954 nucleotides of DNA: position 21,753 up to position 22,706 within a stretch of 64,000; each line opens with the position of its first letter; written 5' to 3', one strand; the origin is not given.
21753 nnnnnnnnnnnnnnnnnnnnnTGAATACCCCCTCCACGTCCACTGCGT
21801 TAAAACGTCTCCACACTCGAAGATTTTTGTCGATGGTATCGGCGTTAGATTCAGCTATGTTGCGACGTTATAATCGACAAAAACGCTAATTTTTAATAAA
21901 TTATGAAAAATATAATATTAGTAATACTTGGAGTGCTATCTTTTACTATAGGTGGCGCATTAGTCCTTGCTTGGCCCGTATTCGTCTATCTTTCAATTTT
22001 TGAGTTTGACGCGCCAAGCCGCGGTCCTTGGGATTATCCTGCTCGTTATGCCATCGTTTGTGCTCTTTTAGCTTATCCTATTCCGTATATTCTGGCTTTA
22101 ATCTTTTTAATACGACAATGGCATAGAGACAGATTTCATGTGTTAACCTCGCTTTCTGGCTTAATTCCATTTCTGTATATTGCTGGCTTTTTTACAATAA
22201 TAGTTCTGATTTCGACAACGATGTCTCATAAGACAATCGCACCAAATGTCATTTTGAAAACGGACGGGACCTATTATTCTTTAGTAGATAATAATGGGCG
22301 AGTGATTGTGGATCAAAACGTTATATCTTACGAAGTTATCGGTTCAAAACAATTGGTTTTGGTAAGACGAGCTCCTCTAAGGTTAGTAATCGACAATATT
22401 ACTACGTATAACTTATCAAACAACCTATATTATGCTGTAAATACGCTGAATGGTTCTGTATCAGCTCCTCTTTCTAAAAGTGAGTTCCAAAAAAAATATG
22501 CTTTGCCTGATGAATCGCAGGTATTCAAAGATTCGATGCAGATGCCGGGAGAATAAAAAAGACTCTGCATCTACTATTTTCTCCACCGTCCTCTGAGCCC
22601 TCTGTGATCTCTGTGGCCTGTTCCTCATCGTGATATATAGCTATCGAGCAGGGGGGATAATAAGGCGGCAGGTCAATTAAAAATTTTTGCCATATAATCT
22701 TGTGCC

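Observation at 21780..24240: Low-GC compositional island encoding two hypothetical proteins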

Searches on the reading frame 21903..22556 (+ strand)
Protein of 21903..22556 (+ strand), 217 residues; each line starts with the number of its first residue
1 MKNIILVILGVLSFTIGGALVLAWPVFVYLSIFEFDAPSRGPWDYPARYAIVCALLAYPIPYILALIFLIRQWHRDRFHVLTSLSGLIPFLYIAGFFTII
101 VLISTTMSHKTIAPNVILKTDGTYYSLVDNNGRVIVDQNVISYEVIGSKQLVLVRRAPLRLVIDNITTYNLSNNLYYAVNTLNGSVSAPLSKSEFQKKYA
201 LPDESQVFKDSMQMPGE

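Call 5: search_protein_families(library=pfam, proteins=[window:21903-22556:+], max_evalue=0.1)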
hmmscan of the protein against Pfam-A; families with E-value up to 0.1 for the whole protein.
window:21903-22556:+ (217 aa): 1 family
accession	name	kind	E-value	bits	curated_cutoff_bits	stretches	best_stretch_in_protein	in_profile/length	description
PF13956.11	Ibs_toxin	-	0.08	13.4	27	0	4-14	6-16/19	Toxin Ibs, type I toxin-antitoxin system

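Call 6: search_protein_families(library=ncbifam, proteins=[window:21903-22556:+], max_evalue=0.1)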
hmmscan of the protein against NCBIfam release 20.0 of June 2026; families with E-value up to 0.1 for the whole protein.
window:21903-22556:+ (217 aa): 1 family
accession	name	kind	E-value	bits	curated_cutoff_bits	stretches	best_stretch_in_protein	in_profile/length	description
NF045979.1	ComEC_MAG0480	equivalog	0.0001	21.2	150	1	63-183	56-169/461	MAG0480 family ComEC-like protein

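Call 9: find_homologous_proteins(query=window:21903-22556:+)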
Query window:21903-22556:+ (217 aa): 1 proteins with E <= 0.001 among 702 candidates.
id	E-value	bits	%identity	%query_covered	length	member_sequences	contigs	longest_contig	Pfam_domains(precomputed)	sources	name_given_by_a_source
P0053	1.2e-137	474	100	100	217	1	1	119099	-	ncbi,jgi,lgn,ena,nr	ncbi:MAG TPA: hypothetical protein VMG59_00320 [Phycisphaerae bacterium]|nr:hypothetical protein [Ph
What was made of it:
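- ORF-A is known from one contig only (call 9). The identical protein is listed by several sources, including the independent Logan assembly (call 9).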

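Call 20: search_protein_representatives(protein=window:21903-22556:+)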
Query: 217 residues. Proteins with E-value up to 0.001 (for the whole library): 24; up to 1e-10: 4; up to 1e-30: 2. The best 24 are listed.
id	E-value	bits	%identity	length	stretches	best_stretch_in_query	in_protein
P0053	3.8e-138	474.4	100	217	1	1-217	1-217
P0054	6.9e-34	133.8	36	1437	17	43-112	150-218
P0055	4.3e-21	92.0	30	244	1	8-210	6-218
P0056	5.7e-17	78.5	27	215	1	9-211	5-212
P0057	4.0e-09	52.9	37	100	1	12-104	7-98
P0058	1.9e-08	50.7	27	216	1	7-208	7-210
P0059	4.7e-08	49.4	49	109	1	14-70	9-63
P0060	8.9e-07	45.2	37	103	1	11-104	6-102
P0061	2.1e-06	44.1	32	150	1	111-210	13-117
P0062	2.5e-06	43.8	51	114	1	15-65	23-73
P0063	7.9e-06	42.2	24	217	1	14-209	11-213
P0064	1.5e-05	41.3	31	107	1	11-98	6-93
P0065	1.8e-05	41.0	35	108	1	17-104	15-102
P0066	1.9e-05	40.9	34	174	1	11-99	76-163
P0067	2.4e-05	40.6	34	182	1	14-134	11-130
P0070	7.0e-05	39.1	34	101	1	20-102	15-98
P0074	5.9e-04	36.0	32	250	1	14-101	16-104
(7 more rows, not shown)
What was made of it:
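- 21903..22556 (+): ORF-A, 217 aa. It has a 3-4-helix membrane module with motif W24-P25...F33-D36-x-P38...R48...Y58-P59, a beta-rich domain of about 100 aa (residues 109-180), and a final helix. Exhaustive HMMER search: 24 hits, with full-length relatives at E 4e-21 and 6e-17 (call 20).
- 24 HMMER hits, including four full-length relatives (call 20).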

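Call 25: list_cluster_members(proteins=[P0055, P0056, P0058, P0063, P0057, P0060, P0061, P0074, P0067, P0070])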
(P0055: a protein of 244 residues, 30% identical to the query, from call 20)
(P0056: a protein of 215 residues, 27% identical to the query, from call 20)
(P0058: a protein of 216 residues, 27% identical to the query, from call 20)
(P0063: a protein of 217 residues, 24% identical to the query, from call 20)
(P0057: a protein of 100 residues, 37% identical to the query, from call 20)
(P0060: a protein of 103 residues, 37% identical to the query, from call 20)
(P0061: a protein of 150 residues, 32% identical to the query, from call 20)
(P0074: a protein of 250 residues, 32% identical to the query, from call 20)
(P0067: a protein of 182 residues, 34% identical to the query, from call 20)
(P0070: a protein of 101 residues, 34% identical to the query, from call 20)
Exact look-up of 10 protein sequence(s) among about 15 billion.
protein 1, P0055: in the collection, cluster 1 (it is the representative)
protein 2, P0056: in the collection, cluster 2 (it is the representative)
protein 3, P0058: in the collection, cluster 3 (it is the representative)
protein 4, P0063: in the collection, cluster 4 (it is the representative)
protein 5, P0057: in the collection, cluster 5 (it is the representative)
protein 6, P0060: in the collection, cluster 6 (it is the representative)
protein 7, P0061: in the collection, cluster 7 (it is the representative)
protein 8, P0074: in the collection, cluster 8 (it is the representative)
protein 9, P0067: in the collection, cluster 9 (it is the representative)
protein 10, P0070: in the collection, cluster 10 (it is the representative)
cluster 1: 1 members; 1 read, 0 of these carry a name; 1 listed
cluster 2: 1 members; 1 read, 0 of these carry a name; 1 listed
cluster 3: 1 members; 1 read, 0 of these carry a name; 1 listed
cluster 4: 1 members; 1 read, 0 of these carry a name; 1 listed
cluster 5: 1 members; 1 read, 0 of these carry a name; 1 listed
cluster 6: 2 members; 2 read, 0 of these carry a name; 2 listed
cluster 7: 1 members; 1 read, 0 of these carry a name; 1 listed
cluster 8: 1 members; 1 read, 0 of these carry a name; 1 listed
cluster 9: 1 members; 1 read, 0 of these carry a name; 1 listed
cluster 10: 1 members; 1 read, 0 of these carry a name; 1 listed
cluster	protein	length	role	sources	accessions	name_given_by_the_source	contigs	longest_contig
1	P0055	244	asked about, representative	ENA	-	-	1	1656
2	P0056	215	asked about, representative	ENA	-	-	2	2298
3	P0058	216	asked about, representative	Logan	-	-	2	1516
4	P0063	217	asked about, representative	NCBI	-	-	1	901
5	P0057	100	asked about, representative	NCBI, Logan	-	-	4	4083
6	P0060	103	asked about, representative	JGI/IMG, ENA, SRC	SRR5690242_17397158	-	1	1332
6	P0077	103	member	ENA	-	-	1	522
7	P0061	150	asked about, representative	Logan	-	-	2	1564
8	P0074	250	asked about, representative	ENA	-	-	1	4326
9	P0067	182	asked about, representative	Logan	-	-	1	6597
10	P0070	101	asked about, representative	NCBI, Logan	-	-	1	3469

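Call 38: predict_structure(alignment_id=A2)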
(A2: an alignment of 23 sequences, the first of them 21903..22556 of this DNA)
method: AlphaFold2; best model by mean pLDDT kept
length: 217 residues; sequences in the alignment: 23
mean_pLDDT: 90.1   pTM: 0.71
mean pLDDT of the five models: 90.1, 89.9, 89.9, 90.0, 89.7
residues with pLDDT >= 90: 159; 70-90: 49; 50-70: 6; < 50: 3
segments of 3 or more residues with pLDDT < 50: 215-217
pLDDT, mean of each block of 10 residues (from residue 1): 92 97 96 88 87 95 96 93 95 93 84 93 89 92 88 91 74 93 95 96 92 49
secondary structure, 60 per line:
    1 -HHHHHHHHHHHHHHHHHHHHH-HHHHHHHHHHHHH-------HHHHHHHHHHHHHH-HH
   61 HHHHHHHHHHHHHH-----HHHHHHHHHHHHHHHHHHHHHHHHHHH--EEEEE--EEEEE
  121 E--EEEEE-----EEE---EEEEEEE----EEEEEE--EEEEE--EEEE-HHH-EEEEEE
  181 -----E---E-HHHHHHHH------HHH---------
elements in order: H2-22 H24-36 H44-57 H59-74 H80-106 E109-113 E116-121 E124-128 E134-136 E140-146 E151-156 E159-163 E166-169 E175-180 H192-199
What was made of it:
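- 21903..22556 (+): AlphaFold pLDDT 90.1 (call 38).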

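Call 50: find_encoding_contigs(protein=P0067, flank=5000, max_places=2)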
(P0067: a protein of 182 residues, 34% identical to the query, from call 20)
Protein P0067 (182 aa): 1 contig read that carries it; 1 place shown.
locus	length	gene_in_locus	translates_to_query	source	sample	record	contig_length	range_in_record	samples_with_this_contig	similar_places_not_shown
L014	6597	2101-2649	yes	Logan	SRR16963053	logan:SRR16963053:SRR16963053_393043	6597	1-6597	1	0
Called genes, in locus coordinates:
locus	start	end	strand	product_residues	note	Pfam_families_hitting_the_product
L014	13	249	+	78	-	-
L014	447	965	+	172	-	PF13302:Acetyltransf_3, PF00583:Acetyltransf_1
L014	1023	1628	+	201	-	PF22294:DUF6966 (weak)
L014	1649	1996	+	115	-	PF14026:SCO4226-like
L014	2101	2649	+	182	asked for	-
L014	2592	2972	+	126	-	PF13644:DKNYY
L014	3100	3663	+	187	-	-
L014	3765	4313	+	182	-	PF13302:Acetyltransf_3, PF00583:Acetyltransf_1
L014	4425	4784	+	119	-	-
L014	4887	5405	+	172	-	PF13302:Acetyltransf_3, PF00583:Acetyltransf_1 (weak)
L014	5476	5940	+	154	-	PF08818:DUF1801 (weak)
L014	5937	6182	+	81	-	-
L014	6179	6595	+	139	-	?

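Call 51: search_protein_families(library=phrogs, proteins=[window:21903-22556:+], max_evalue=0.01)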
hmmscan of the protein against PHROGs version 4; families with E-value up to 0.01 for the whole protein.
window:21903-22556:+ (217 aa): 0 families

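Call 52: search_protein_families(library=padloc, proteins=[window:21903-22556:+], max_evalue=0.01)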
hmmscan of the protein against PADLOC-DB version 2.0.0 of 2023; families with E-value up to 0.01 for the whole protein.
window:21903-22556:+ (217 aa): 0 families

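Call 71: fold_search(model_id=the predicted structure, library=viral)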
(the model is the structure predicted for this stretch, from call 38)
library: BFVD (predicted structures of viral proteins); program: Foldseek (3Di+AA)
matches with E <= 10: 386; with E <= 0.001: 0
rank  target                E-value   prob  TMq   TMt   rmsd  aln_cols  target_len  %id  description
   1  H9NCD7                2.3e-01  0.38  0.18  0.14   7.0       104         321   10  (no name in the UniProt tables at hand)
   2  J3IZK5                2.3e-01  0.15  0.17  0.09  17.1       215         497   10  (no name in the UniProt tables at hand)
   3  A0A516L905            2.6e-01  0.21  0.20  0.23  12.1       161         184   10  (no name in the UniProt tables at hand)
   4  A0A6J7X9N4            2.7e-01  0.87  0.24  0.06   7.1       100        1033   12  Uncharacterized protein [uncultured Caudovirales phage]
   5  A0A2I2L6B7            3.0e-01  0.13  0.18  0.23  13.8       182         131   10  Transmembrane domain-containing protein [Orpheovirus IHUMI-LCC2]
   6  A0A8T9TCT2            3.8e-01  0.08  0.13  0.07  15.0       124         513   15  (no name in the UniProt tables at hand)
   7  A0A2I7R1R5            4.2e-01  0.35  0.16  0.31  11.2        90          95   12  (no name in the UniProt tables at hand)
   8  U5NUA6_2              4.2e-01  0.11  0.19  0.04  18.7       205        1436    8  Polyprotein [Rhizoctonia cerealis alphaendornavirus 1]
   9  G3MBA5                4.4e-01  0.13  0.14  0.23   9.2        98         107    9  Gp35 [Bacillus phage G]
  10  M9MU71                4.9e-01  0.28  0.26  0.32  10.4       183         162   11  (no name in the UniProt tables at hand)
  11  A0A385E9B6            5.5e-01  0.10  0.13  0.11  13.0       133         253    8  (no name in the UniProt tables at hand)
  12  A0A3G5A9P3            6.2e-01  0.09  0.16  0.11  16.6       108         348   11  Uncharacterized protein [Hyperionvirus sp.]
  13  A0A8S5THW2            6.5e-01  0.51  0.25  0.33   7.8        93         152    9  Uncharacterized protein [Myoviridae sp. ctIty1]
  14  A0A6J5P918            6.5e-01  0.47  0.22  0.06   6.3       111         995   11  Uncharacterized protein [uncultured Caudovirales phage]
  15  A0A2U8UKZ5            6.5e-01  0.13  0.11  0.22  17.3        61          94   15  (no name in the UniProt tables at hand)
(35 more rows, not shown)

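Call 75: search_dna_similar(query=window:21903-22556:+, collection=plasmids, mode=protein, max_evalue=0.01, max_rows=10)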
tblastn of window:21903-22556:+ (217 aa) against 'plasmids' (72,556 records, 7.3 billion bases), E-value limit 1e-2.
No match.

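Call 76: search_dna_similar(query=window:21903-22556:+, collection=phages, mode=protein, max_evalue=0.01, max_rows=10)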
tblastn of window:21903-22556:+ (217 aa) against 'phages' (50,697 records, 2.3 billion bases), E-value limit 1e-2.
No match.
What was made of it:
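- Tried and rejected: Phage or plasmid origin of ORF-A: no tblastn match in 50,697 phage or 72,556 plasmid records (calls 75, 76).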

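Call 85: find_encoding_contigs(protein=P0055, flank=3000, max_places=2)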
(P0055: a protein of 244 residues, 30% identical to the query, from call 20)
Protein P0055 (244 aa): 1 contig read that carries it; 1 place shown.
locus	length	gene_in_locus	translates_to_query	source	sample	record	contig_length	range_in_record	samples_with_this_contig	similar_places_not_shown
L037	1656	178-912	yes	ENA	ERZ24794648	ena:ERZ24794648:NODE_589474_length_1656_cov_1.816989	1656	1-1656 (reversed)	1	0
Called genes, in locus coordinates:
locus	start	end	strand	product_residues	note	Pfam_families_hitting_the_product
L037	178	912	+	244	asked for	-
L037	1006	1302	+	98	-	-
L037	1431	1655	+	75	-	?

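Call 86: find_encoding_contigs(protein=P0056, flank=3000, max_places=2)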
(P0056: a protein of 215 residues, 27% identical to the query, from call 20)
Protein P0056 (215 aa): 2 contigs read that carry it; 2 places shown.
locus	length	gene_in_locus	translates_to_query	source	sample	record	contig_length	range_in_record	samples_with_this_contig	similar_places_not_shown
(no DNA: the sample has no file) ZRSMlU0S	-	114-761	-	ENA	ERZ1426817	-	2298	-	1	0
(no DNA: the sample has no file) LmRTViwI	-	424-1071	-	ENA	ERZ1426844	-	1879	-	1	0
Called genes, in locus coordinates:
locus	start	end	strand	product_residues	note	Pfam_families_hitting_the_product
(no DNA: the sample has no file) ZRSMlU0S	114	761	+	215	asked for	-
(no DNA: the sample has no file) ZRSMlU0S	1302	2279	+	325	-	PF02749:QRPTase_N, PF01729:QRPTase_C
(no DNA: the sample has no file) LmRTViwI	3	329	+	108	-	?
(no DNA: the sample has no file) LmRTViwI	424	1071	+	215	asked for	-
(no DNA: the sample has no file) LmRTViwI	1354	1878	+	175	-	?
